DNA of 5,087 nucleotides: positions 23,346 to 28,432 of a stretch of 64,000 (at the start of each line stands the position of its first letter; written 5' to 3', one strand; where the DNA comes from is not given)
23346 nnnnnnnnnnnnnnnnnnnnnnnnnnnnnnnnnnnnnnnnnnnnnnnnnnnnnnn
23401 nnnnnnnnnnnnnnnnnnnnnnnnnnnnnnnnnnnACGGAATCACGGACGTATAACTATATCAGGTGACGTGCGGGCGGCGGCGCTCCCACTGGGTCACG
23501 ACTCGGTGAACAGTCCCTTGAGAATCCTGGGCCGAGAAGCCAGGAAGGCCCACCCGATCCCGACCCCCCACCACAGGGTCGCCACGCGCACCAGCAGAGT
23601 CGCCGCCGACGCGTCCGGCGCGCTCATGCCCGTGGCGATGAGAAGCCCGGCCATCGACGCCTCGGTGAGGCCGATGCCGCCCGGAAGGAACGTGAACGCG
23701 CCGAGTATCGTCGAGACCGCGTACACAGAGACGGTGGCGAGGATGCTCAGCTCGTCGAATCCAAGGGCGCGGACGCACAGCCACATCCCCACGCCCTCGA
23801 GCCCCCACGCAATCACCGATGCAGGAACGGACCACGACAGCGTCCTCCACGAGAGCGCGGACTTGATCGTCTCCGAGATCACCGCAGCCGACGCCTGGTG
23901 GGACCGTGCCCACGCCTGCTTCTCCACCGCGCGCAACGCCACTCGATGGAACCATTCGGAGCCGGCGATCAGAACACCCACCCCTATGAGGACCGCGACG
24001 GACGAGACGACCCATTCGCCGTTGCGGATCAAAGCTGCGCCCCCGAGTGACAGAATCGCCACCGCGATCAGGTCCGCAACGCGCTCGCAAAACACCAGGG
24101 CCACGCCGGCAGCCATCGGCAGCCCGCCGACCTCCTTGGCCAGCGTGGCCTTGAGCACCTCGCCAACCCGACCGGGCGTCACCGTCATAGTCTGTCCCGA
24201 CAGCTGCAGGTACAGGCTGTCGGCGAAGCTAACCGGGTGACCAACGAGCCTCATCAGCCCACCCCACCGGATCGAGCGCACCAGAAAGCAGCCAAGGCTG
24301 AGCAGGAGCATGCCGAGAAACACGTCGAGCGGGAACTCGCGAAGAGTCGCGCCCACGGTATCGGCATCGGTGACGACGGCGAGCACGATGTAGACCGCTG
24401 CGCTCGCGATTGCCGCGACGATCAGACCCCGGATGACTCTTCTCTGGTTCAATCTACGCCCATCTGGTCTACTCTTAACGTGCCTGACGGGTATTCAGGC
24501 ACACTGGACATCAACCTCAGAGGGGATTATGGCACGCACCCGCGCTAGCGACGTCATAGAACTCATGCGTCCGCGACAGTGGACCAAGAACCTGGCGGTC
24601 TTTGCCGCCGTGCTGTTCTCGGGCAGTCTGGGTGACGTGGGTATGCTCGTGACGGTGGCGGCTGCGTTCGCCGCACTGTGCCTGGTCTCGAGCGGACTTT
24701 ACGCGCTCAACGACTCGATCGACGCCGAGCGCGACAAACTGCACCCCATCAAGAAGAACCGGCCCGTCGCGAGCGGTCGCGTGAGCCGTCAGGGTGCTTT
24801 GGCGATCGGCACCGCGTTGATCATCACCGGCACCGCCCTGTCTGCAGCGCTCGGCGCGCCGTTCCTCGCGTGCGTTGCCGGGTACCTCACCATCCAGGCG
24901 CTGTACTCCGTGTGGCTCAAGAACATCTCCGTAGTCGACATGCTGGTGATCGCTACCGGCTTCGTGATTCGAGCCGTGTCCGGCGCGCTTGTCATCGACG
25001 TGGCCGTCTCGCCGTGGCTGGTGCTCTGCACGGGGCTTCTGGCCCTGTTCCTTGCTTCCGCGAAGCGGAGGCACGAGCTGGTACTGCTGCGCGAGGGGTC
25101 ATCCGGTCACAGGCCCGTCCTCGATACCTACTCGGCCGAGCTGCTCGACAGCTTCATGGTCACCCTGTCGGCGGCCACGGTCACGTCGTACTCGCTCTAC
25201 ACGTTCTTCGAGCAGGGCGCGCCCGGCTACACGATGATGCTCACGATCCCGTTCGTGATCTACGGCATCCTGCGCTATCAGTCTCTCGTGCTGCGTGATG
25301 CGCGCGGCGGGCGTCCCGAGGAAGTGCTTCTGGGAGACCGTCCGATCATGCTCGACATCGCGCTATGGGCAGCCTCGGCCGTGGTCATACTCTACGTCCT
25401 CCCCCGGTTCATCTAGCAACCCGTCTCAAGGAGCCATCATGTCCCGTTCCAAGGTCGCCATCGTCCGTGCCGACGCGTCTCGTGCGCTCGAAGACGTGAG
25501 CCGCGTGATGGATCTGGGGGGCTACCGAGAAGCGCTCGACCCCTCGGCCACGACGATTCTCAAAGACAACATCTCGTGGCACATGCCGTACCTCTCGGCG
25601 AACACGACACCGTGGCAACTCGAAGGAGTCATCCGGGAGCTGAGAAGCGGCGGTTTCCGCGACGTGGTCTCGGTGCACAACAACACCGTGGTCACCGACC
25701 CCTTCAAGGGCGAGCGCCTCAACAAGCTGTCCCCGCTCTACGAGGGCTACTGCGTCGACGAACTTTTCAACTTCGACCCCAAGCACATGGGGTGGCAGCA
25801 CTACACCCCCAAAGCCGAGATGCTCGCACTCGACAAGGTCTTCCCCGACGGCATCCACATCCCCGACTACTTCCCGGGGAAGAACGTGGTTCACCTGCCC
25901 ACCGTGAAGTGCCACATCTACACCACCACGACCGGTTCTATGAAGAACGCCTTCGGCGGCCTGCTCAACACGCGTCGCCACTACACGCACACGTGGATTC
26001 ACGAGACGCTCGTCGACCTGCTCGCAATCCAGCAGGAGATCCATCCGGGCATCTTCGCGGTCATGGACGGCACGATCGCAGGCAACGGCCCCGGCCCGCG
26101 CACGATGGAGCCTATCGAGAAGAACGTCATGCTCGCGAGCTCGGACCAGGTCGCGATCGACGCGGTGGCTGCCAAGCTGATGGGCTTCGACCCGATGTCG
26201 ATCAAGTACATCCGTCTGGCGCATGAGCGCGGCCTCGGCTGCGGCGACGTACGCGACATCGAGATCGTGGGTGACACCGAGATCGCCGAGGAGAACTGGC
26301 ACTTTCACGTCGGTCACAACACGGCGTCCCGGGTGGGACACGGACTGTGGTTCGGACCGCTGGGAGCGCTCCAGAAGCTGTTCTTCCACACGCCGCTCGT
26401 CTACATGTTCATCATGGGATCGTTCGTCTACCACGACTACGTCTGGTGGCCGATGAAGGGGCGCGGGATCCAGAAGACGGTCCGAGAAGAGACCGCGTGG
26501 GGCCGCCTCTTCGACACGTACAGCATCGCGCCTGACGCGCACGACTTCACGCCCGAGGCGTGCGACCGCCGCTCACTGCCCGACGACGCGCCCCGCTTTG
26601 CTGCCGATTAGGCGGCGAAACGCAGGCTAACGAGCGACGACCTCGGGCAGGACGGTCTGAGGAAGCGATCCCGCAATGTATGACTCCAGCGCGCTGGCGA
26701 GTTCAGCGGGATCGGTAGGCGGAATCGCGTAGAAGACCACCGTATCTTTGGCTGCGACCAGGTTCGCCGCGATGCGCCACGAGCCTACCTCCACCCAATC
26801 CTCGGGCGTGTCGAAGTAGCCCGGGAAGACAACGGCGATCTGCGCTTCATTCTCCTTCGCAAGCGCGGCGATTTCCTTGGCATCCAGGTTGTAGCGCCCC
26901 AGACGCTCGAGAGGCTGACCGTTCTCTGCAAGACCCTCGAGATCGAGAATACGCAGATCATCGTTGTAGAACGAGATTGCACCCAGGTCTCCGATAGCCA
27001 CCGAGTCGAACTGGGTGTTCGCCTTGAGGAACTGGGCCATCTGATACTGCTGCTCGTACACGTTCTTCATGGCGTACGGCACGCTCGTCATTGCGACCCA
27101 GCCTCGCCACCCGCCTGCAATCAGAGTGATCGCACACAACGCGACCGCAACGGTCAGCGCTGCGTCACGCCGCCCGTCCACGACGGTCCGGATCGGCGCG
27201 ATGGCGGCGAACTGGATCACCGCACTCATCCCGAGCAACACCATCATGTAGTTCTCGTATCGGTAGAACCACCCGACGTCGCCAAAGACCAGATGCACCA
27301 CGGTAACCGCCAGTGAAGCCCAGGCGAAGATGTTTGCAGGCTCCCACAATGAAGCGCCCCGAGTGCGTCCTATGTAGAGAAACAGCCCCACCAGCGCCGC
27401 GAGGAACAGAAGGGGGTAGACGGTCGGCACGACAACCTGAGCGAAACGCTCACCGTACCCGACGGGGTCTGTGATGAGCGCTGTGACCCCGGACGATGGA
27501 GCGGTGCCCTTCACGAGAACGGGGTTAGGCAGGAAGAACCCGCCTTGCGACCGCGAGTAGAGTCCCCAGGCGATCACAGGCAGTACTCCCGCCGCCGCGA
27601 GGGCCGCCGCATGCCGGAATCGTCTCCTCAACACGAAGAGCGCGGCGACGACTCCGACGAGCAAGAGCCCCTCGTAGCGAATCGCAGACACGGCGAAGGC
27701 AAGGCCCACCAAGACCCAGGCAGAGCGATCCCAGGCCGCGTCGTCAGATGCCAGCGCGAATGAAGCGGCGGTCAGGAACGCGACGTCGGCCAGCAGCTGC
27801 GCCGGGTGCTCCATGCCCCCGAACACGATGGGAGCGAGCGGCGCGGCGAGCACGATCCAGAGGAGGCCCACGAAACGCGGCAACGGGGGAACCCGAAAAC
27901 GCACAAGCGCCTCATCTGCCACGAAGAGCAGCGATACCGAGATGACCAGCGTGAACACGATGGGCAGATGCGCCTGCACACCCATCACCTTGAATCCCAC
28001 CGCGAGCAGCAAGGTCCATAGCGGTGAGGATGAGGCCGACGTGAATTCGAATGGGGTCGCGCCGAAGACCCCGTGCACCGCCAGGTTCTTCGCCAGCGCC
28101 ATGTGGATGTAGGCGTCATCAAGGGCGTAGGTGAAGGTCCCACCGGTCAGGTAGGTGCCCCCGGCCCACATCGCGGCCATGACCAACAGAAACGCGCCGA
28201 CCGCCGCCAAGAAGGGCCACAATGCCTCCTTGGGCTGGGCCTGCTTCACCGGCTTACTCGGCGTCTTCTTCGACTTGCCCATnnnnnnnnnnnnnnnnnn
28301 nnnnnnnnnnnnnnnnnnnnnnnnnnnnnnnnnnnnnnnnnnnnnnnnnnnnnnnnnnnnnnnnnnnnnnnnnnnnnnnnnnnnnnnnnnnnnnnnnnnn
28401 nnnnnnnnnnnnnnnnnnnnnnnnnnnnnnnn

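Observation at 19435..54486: Integrated model: a glycosylated cytochrome nanowire system in a monoderm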

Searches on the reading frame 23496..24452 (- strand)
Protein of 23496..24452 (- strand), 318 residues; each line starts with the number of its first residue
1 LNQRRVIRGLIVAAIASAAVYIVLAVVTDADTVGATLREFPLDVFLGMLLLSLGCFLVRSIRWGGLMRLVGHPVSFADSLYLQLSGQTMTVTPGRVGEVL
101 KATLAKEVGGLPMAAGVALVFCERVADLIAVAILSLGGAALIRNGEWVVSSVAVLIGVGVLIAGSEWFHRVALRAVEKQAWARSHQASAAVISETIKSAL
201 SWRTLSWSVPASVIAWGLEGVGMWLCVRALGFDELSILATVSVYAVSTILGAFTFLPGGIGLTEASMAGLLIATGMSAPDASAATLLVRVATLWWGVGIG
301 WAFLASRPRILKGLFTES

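Call 4: search_protein_families(library=pfam, proteins=[window:23496-24452:-])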
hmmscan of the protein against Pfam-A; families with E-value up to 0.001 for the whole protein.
window:23496-24452:- (318 aa): 1 family
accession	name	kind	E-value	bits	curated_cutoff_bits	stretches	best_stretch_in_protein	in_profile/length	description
PF03706.18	LPG_synthase_TM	-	2.2e-42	146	33.4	1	15-300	2-302/302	Lysylphosphatidylglycerol synthase TM region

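Call 65: search_protein_families(library=ncbifam, proteins=[window:23496-24452:-], max_evalue=0.00001)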
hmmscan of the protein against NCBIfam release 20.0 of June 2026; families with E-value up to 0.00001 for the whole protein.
window:23496-24452:- (318 aa): 2 families
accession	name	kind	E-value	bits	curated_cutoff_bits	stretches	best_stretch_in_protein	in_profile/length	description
TIGR00374.1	TIGR00374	subfamily_domain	4.7e-24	85.4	43.2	1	40-303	28-309/323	flippase-like domain-containing protein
NF053789.1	GlcN_PG_flip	equivalog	2.1e-11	43.7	320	1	17-295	11-305/327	glucosaminyl phosphatidylglycerol flippase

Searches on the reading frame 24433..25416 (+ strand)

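Call 4: search_protein_families(library=pfam, proteins=[window:24433-25416:+])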
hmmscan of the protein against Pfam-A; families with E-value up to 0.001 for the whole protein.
window:24433-25416:+ (327 aa): 1 family
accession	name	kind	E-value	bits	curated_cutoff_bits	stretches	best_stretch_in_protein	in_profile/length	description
PF01040.23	UbiA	-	3e-23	82.8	34.2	1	62-289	9-235/250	UbiA prenyltransferase family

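Call 65: search_protein_families(library=ncbifam, proteins=[window:24433-25416:+], max_evalue=0.00001)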
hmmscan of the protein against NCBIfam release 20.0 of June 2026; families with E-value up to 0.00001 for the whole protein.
window:24433-25416:+ (327 aa): 13 families
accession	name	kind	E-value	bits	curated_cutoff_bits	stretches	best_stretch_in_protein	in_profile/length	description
NF008977.0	PRK12324.1-2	equivalog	5e-72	242.8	234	1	42-321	6-288/297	decaprenyl-phosphate phosphoribosyltransferase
NF008978.0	PRK12324.1-4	equivalog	1.3e-64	218.2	207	1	34-322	28-321/322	decaprenyl-phosphate phosphoribosyltransferase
NF008976.0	PRK12324.1-1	equivalog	3.8e-47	161.1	474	1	36-318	16-301/306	decaprenyl-phosphate phosphoribosyltransferase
NF006088.0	PRK08238.1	equivalog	9.8e-46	156.4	351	1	34-261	188-417/482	UbiA family prenyltransferase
NF009523.0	PRK12884.1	equivalog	2.8e-16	59.5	269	1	38-208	4-168/279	prenyltransferase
TIGR01473.1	cyoE_ctaB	equivalog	8.8e-13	48.7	210.3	1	40-172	2-136/281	heme o synthase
NF045897.1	SCO3242_trans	equivalog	4.2e-10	39.7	260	1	73-167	32-124/287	SCO3242 family prenyltransferase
NF035940.1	prenyl_rel_EboC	equivalog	5.6e-09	35.8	250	1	42-172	3-136/292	UbiA-like protein EboC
NF009521.0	PRK12882.1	equivalog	8.9e-09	35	296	1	38-174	5-138/280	geranylgeranylglycerol-phosphate geranylgeranyltransferase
NF009522.0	PRK12883.1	equivalog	3.3e-08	33.4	353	1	41-203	6-166/279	geranylgeranylglycerol-phosphate geranylgeranyltransferase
NF003348.0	PRK04375.1-1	equivalog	8.2e-07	28.7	285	1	41-175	6-141/292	heme o synthase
NF003349.0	PRK04375.1-2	equivalog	9.5e-07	28.3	246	1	33-167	20-155/318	heme o synthase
NF005742.0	PRK07566.1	equivalog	3.2e-06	26.5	313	1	34-189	24-184/315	chlorophyll synthase ChlG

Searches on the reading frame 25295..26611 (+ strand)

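Call 4: search_protein_families(library=pfam, proteins=[window:25295-26611:+])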
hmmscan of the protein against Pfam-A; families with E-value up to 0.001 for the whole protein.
window:25295-26611:+ (438 aa): 1 family
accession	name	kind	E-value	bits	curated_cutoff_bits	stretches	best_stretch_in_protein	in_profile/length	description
PF04015.17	DUF362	-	1.4e-22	81.2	24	1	89-294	3-200/200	Domain of unknown function (DUF362)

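Call 39: search_protein_families(library=ncbifam, proteins=[window:25295-26611:+], max_evalue=0.01)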
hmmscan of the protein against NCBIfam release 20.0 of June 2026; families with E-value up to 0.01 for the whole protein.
window:25295-26611:+ (438 aa): 1 family
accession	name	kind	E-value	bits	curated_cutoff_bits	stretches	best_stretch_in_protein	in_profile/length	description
NF052623.1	Npun_F2552_fam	equivalog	5.5e-10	39.1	500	1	197-326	137-268/314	Npun_F2552 family protein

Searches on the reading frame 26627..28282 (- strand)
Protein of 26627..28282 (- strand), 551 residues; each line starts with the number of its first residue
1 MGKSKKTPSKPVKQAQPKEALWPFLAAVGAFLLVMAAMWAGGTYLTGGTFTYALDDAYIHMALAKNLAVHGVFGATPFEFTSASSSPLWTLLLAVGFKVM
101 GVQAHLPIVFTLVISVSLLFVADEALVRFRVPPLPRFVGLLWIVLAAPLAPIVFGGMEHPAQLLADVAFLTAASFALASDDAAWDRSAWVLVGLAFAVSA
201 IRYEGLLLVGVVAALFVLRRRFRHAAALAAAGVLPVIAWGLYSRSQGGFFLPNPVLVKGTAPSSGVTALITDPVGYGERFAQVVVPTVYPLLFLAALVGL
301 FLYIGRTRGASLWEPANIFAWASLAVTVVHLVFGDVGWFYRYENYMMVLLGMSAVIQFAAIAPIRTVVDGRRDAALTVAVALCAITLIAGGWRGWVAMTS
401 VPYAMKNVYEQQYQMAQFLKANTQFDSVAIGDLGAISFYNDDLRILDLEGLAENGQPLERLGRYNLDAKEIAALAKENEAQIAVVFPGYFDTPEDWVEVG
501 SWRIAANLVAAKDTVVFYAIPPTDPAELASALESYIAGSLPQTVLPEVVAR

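Call 4: search_protein_families(library=pfam, proteins=[window:26627-28282:-])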
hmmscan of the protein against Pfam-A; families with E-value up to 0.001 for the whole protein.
window:26627-28282:- (551 aa): 0 families

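Call 39: search_protein_families(library=ncbifam, proteins=[window:26627-28282:-], max_evalue=0.01)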
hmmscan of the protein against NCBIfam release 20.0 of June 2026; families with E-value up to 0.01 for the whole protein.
window:26627-28282:- (551 aa): 0 families

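Call 71: search_solved_structures(query=window:26627-28282:-, max_evalue=10)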
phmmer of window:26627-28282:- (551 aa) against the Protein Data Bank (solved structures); distinct sequences matched with E-value up to 10: 1.
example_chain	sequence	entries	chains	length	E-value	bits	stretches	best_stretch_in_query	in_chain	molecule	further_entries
5ydp_A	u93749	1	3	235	0.044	15.7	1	494-545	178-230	TetR transcriptional regulatory protein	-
